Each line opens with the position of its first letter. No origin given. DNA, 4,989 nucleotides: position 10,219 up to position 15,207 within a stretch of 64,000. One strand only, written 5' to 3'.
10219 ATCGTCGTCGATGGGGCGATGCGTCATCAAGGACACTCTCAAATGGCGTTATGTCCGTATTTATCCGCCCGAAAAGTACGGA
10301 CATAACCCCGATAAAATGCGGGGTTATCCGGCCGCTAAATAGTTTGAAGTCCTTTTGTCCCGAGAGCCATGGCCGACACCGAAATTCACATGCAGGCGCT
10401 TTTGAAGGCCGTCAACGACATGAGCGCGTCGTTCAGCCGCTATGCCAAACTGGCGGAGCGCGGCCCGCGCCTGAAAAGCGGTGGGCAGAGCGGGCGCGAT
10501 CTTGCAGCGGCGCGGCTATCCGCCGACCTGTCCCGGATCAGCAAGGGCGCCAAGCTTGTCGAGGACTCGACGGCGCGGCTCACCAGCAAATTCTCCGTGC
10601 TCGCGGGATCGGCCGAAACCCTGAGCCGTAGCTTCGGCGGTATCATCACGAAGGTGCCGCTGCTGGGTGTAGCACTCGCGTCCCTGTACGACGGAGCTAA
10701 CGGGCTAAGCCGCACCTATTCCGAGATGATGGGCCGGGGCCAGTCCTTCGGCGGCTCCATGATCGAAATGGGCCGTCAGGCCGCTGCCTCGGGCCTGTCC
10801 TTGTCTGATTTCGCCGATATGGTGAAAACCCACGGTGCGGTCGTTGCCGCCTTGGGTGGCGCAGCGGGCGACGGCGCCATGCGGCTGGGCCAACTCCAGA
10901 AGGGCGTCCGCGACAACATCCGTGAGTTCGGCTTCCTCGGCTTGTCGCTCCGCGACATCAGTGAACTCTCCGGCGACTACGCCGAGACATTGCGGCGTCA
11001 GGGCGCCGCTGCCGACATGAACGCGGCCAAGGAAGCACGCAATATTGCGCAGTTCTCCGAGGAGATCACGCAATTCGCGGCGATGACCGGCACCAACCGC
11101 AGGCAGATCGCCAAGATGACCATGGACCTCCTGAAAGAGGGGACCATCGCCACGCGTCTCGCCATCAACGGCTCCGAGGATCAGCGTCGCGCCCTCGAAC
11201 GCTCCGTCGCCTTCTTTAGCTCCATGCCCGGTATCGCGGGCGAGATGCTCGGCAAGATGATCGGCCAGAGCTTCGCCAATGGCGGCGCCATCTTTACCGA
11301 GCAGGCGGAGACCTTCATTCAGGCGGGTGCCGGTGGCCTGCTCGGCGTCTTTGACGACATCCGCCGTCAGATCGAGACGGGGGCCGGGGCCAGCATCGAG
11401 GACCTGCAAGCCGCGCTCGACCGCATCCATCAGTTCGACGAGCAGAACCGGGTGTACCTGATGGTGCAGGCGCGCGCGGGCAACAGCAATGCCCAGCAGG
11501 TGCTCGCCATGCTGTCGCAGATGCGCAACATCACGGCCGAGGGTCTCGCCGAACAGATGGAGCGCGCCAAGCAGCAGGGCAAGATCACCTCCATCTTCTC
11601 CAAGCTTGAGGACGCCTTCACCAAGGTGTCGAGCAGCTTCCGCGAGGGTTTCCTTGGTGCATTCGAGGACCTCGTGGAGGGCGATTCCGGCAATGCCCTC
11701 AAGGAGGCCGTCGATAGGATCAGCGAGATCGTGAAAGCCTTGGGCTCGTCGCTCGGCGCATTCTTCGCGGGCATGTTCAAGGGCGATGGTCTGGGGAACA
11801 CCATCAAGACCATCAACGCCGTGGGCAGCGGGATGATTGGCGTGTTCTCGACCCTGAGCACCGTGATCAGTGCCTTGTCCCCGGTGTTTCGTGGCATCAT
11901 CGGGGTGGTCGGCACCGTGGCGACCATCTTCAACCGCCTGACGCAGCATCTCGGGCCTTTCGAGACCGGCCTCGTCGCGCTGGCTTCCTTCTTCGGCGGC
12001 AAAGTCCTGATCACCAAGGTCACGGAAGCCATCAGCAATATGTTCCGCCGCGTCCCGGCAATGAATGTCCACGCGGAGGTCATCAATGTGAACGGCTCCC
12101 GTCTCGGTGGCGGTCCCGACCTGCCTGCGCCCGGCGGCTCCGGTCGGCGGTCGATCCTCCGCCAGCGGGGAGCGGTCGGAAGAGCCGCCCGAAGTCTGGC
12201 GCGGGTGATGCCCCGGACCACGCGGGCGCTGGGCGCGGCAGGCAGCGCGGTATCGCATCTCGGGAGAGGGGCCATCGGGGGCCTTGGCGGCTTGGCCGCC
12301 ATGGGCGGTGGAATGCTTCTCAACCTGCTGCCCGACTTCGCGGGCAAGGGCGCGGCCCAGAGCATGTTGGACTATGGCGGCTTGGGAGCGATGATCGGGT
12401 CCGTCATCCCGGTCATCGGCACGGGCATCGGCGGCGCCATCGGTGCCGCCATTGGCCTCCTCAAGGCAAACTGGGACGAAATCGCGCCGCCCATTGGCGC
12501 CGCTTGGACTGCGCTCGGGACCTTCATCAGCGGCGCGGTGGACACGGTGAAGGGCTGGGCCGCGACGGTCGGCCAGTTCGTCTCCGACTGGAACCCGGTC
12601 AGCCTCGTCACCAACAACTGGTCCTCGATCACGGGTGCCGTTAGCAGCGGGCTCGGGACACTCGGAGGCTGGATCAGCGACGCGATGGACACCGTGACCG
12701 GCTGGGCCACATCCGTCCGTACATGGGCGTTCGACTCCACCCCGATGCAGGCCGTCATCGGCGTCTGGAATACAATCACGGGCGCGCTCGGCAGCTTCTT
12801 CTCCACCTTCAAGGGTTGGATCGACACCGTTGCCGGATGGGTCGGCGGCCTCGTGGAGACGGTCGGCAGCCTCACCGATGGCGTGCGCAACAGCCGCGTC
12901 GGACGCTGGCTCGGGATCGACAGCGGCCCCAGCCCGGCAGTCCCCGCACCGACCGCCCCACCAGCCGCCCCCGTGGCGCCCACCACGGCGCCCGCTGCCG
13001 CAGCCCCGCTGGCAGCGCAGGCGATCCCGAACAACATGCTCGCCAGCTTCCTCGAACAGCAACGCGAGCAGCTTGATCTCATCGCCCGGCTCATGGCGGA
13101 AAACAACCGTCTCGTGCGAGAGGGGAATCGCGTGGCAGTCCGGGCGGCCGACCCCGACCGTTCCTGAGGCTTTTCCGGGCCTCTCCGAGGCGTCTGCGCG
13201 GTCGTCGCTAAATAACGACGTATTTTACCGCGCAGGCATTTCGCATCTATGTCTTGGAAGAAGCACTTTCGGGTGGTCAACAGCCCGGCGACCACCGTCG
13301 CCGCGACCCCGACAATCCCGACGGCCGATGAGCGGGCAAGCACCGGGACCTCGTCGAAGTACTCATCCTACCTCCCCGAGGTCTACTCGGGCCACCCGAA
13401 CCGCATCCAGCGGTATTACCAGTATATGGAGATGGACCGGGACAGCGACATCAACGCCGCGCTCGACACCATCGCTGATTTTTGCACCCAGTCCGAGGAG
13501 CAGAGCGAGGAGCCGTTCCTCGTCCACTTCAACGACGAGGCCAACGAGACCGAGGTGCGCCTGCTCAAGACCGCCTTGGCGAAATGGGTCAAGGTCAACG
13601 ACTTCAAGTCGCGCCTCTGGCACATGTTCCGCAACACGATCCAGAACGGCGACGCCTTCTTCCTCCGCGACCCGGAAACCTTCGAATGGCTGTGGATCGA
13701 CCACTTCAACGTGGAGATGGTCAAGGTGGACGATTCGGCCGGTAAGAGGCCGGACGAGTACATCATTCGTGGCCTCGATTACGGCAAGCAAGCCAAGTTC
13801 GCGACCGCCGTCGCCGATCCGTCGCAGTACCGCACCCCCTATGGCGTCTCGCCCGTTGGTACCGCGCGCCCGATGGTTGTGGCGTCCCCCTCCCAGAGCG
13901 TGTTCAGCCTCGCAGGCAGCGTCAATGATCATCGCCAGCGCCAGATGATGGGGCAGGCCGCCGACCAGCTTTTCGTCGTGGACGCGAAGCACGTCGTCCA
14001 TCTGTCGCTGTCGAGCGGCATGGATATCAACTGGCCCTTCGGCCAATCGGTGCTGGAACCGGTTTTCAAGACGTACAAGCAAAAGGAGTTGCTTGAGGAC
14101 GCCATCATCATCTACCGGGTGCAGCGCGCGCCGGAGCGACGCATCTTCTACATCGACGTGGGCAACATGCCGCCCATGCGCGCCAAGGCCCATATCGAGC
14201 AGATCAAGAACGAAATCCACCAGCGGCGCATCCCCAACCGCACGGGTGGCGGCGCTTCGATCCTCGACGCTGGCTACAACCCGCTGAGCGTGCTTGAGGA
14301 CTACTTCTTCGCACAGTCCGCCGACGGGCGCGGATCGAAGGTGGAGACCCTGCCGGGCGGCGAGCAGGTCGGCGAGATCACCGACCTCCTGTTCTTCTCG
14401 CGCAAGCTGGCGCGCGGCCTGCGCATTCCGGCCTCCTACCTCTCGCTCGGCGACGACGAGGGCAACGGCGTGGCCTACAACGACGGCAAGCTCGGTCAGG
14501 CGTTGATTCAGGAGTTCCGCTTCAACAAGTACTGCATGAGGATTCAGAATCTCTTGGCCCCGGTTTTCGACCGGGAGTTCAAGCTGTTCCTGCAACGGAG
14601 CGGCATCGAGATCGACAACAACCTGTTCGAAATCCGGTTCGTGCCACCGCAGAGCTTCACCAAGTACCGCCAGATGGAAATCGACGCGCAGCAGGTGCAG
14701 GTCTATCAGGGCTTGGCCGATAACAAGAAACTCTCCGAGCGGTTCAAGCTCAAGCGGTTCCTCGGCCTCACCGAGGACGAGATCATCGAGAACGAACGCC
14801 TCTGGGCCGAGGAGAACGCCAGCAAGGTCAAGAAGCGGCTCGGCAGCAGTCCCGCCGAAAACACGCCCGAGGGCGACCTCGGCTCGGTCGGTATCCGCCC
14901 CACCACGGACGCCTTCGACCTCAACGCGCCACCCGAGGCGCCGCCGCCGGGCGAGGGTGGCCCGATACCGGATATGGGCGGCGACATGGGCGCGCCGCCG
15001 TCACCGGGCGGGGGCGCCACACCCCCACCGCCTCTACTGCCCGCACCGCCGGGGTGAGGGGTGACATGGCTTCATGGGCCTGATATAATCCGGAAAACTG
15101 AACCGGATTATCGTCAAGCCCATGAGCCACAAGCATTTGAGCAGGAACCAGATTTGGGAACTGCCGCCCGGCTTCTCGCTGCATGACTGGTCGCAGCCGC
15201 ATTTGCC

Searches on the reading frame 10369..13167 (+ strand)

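Call 13: search_protein_families(library=phrogs, proteins=[window:10369-13167:+], max_evalue=0.001)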
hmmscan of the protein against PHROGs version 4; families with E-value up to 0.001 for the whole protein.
window:10369-13167:+ (932 aa): 5 families
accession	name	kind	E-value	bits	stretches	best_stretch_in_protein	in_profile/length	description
phrog_1535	-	tail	4e-17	62.7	1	342-841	554-1007/1152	tail length tape measure protein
phrog_305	-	tail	4.4e-15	56.4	1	379-835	314-660/1001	tail length tape measure protein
phrog_58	-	tail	5.2e-14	52.6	1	48-841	200-909/1544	tail length tape measure protein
phrog_14121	-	head and packaging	2.1e-11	44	1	63-387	98-419/745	virion structural protein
phrog_17020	-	unknown function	6.8e-07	29.8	1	691-841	33-187/353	-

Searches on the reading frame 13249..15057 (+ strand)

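Call 13: search_protein_families(library=phrogs, proteins=[window:13249-15057:+], max_evalue=0.001)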
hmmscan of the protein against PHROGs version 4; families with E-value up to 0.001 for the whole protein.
window:13249-15057:+ (602 aa): 1 family
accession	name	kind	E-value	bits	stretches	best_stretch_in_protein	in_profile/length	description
phrog_213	-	head and packaging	1.2e-102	345.3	1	23-530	27-505/528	portal protein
